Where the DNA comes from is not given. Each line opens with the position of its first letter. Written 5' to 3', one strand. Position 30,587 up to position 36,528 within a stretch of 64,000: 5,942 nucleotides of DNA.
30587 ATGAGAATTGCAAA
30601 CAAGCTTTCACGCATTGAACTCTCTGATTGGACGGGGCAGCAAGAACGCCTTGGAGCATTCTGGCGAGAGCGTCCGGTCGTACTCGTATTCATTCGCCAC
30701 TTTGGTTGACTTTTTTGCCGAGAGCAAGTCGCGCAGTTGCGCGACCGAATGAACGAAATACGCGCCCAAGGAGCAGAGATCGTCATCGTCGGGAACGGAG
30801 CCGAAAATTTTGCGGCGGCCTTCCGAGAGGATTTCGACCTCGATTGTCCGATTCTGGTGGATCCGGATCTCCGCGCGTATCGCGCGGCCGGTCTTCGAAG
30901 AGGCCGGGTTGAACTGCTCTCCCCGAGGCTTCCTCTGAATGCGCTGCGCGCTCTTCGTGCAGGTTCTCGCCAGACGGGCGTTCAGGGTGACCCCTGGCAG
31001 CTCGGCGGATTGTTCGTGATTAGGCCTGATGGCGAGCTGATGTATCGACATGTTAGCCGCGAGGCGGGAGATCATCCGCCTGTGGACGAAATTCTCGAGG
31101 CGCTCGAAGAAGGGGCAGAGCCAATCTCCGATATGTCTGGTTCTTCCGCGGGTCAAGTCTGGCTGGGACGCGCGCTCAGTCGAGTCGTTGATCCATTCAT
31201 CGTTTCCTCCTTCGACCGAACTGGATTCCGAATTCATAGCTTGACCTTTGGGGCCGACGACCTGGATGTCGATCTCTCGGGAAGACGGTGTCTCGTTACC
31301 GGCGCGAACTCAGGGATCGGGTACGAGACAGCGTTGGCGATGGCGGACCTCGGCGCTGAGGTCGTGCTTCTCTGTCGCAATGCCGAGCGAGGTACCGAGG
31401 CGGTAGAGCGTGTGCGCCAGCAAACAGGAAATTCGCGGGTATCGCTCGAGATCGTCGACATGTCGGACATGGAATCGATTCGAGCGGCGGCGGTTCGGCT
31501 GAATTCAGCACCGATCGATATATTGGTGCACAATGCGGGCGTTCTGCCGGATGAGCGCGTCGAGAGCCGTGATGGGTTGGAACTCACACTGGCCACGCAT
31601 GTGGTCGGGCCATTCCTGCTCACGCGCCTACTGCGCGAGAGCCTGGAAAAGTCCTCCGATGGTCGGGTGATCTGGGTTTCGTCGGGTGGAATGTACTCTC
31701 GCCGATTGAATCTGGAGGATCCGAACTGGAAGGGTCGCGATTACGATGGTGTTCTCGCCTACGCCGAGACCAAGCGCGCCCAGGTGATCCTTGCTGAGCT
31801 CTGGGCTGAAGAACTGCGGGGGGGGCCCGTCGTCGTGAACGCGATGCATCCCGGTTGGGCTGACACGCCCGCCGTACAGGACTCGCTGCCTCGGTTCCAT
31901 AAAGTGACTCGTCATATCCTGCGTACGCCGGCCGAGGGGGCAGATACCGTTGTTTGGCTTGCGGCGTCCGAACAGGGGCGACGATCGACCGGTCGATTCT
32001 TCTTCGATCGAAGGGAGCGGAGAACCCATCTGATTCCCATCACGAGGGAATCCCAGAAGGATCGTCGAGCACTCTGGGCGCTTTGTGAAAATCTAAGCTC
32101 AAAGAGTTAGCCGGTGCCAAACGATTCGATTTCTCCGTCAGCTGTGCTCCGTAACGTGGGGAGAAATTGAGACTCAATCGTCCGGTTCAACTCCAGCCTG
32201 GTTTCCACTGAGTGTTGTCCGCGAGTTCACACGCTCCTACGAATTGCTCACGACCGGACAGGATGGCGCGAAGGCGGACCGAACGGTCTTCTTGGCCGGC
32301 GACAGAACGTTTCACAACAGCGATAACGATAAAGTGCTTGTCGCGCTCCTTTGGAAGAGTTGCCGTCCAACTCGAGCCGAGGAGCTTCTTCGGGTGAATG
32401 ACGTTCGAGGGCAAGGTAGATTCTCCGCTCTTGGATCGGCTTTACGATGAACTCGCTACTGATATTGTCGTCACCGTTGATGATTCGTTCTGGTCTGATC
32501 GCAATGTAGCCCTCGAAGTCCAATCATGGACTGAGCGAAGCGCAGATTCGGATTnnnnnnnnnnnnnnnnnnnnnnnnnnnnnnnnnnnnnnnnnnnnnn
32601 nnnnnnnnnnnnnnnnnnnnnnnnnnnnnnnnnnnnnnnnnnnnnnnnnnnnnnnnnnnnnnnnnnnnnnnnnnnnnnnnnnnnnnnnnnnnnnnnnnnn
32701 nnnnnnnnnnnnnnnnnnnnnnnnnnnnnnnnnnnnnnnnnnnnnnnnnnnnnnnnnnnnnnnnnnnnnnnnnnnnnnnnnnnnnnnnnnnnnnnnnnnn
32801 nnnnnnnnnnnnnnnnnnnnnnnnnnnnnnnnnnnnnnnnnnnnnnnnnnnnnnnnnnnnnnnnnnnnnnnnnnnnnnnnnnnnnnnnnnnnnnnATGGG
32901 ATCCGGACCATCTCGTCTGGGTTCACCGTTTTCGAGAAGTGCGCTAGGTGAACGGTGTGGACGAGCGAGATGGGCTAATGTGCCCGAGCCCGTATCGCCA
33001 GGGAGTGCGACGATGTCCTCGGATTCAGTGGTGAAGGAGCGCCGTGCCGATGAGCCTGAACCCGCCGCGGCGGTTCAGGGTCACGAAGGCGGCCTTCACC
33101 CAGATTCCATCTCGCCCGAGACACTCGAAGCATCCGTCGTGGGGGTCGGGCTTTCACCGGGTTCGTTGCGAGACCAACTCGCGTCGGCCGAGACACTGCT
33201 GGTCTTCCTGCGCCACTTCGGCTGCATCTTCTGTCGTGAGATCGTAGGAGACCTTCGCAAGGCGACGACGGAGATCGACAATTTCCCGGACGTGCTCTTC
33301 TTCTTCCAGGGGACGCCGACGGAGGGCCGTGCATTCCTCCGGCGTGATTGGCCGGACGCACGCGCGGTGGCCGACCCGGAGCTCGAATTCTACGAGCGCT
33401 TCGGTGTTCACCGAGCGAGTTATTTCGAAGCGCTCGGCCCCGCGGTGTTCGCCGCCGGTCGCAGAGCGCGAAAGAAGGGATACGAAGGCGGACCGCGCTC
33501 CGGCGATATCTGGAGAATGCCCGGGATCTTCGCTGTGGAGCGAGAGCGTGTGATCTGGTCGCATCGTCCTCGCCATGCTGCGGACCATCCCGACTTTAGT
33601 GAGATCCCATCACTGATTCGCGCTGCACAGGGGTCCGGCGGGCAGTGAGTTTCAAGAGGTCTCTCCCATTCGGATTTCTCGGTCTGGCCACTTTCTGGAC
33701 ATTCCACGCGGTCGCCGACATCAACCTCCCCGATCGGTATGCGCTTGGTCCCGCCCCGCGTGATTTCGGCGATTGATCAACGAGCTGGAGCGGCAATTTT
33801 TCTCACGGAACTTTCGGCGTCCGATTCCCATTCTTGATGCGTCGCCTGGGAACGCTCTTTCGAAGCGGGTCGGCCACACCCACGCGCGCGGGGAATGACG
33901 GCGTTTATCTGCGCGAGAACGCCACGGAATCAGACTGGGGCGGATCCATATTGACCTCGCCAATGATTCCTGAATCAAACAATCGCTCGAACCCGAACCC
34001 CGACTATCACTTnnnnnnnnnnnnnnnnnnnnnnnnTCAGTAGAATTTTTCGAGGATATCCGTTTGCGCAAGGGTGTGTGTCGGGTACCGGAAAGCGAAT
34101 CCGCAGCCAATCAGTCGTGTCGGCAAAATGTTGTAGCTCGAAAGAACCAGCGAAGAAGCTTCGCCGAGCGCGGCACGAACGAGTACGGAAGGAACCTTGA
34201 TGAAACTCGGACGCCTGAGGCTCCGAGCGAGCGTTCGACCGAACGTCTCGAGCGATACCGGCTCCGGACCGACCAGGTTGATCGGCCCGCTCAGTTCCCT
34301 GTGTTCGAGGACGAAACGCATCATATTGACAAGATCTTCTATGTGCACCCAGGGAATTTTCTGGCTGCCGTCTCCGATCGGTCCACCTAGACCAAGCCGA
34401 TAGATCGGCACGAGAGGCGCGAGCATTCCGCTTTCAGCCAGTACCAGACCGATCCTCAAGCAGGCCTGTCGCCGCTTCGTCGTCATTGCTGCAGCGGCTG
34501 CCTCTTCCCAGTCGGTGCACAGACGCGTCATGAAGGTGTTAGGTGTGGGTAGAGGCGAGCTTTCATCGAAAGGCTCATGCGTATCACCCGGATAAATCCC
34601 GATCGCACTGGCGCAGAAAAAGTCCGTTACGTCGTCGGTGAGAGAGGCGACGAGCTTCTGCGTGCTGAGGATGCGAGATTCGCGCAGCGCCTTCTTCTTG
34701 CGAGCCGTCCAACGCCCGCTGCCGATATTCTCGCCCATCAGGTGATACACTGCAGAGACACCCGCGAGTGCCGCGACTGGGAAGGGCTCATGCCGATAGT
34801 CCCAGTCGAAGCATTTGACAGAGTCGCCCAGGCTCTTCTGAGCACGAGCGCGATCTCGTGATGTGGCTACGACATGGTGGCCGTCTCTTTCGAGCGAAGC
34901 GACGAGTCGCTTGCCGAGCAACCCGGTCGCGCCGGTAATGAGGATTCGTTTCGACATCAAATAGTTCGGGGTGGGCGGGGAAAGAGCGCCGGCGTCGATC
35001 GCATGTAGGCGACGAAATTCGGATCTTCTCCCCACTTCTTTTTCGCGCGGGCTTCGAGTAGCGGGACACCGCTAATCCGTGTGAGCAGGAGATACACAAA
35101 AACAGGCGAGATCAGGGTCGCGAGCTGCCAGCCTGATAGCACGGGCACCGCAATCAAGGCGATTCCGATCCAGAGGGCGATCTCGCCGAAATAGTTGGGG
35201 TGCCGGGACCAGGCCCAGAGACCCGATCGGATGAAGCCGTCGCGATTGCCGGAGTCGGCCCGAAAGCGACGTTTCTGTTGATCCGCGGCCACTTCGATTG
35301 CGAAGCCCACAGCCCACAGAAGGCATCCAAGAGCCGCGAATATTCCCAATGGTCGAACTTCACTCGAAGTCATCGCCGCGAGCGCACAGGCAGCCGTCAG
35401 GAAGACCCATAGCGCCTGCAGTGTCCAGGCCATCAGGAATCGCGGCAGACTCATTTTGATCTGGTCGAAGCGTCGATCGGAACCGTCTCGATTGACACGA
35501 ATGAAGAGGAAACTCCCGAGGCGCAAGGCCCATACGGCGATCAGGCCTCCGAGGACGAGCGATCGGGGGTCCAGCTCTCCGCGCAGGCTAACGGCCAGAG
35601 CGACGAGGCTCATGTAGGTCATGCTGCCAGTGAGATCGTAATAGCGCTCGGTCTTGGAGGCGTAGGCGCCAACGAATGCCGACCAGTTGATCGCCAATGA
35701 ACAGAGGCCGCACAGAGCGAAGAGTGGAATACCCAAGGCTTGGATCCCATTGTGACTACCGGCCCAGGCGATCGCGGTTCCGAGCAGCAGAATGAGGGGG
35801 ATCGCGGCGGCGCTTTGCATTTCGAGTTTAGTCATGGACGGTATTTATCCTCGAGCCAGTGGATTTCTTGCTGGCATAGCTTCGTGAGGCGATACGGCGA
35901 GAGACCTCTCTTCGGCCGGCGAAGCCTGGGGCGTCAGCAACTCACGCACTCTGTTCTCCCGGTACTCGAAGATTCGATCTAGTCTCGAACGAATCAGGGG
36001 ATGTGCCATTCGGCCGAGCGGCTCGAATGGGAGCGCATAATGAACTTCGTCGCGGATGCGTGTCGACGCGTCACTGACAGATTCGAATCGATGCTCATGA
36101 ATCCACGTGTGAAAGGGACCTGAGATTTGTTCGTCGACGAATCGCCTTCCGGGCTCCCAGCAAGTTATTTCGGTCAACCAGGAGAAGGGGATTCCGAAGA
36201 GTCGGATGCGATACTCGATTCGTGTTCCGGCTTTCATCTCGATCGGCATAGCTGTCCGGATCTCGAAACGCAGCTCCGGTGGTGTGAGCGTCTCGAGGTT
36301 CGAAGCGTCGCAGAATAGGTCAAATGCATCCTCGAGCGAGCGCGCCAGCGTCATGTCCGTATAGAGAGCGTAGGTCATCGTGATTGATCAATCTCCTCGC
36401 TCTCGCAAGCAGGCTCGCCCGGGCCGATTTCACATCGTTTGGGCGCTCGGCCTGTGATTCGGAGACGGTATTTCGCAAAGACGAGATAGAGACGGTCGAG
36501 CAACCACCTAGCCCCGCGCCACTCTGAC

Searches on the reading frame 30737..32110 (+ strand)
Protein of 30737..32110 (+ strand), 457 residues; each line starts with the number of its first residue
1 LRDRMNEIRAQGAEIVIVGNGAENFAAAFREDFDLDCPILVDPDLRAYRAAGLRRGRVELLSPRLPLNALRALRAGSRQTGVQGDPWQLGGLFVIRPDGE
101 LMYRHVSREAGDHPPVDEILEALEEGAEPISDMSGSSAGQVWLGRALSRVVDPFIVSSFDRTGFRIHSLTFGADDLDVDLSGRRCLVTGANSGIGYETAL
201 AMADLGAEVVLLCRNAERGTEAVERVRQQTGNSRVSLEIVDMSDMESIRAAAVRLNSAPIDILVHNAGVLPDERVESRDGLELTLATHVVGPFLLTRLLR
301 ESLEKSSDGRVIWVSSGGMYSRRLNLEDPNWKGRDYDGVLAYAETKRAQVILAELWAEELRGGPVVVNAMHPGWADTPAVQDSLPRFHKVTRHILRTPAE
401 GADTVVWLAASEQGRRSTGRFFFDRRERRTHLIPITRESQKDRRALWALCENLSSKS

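Call 4: search_protein_families(library=pfam, proteins=[window:30737-32110:+])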
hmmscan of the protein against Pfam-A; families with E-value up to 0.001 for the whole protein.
window:30737-32110:+ (457 aa): 5 families
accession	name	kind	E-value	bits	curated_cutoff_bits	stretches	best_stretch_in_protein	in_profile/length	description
PF00106.31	adh_short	-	3.2e-26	92.4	26.6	1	185-382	3-189/195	short chain dehydrogenase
PF13561.12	adh_short_C2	-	5.5e-22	78.9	27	1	189-410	1-218/236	Enoyl-(Acyl carrier protein) reductase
PF13911.12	AhpC-TSA_2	-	1.2e-15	58.3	27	1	3-108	4-113/114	AhpC/TSA antioxidant enzyme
PF08659.16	KR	-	9.9e-09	35.8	22.6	1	186-301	4-125/180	KR domain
PF01370.27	Epimerase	-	2e-06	27.9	20.9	1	186-360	2-160/240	NAD dependent epimerase/dehydratase family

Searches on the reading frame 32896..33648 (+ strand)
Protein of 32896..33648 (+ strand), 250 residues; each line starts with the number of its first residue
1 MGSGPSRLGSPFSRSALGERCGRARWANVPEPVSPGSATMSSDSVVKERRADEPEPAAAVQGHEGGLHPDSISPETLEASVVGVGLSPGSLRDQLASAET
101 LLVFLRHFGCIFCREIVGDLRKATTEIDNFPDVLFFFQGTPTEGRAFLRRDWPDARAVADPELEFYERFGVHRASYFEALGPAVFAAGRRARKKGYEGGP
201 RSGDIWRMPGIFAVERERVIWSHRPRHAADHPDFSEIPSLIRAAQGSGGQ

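Call 24: search_protein_families(library=pfam, proteins=[window:32896-33648:+])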
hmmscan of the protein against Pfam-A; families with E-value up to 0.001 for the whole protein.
window:32896-33648:+ (250 aa): 1 family
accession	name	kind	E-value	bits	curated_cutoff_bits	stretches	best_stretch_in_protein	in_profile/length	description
PF13911.12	AhpC-TSA_2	-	1.7e-10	41.7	27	1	120-227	2-114/114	AhpC/TSA antioxidant enzyme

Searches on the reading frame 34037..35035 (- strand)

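Call 24: search_protein_families(library=pfam, proteins=[window:34037-35035:-])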
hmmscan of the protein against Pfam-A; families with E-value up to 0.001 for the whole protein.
window:34037-35035:- (332 aa): 6 families
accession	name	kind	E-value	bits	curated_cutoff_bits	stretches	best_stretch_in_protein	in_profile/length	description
PF01370.27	Epimerase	-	1.2e-22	81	20.9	1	31-247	1-229/240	NAD dependent epimerase/dehydratase family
PF08338.16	DUF1731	-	5.4e-11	42.5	27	1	281-320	1-40/47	Domain of unknown function (DUF1731)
PF05368.20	NmrA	-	1e-08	35.6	27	1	27-101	1-78/298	NmrA-like family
PF13460.12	NAD_binding_10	-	5.3e-08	33.4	27.2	1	35-154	1-111/184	NAD(P)H-binding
PF04321.23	RmlD_sub_bind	-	6e-05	22.7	27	1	30-63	2-35/287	RmlD substrate binding domain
PF16363.11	GDP_Man_Dehyd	-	0.00046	20.2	27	0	32-66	1-35/332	GDP-mannose 4,6 dehydratase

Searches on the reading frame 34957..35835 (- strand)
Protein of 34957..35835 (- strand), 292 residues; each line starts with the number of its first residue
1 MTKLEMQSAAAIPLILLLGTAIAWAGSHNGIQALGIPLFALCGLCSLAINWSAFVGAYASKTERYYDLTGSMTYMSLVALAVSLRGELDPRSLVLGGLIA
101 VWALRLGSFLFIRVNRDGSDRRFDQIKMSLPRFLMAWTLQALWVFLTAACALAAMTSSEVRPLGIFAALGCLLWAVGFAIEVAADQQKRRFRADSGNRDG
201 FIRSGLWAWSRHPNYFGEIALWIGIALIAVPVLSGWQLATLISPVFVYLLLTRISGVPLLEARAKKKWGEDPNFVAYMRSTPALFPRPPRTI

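Call 4: search_protein_families(library=pfam, proteins=[window:34957-35835:-])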
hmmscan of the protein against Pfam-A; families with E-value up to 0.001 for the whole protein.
window:34957-35835:- (292 aa): 4 families
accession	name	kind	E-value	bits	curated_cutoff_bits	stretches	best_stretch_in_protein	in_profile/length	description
PF06966.17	DUF1295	-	4.9e-58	196.8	20.4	1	55-281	3-235/235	Protein of unknown function (DUF1295)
PF02544.21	Steroid_dh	-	2.4e-07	31.3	22.6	1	167-230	42-105/150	3-oxo-5-alpha-steroid 4-dehydrogenase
PF04140.19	ICMT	-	3.3e-07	31.1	24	1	201-254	35-86/95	Isoprenylcysteine carboxyl methyltransferase (ICMT) family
PF04191.18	PEMT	-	0.00017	22.4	25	1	168-249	4-87/105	Phospholipid methyltransferase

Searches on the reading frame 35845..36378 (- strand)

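Call 4: search_protein_families(library=pfam, proteins=[window:35845-36378:-])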
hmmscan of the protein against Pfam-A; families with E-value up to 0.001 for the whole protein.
window:35845-36378:- (177 aa): 1 family
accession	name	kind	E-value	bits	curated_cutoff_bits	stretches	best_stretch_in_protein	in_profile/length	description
PF03364.25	Polyketide_cyc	-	1.9e-09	38.3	23.4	1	12-135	2-120/126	Polyketide cyclase / dehydrase and lipid transport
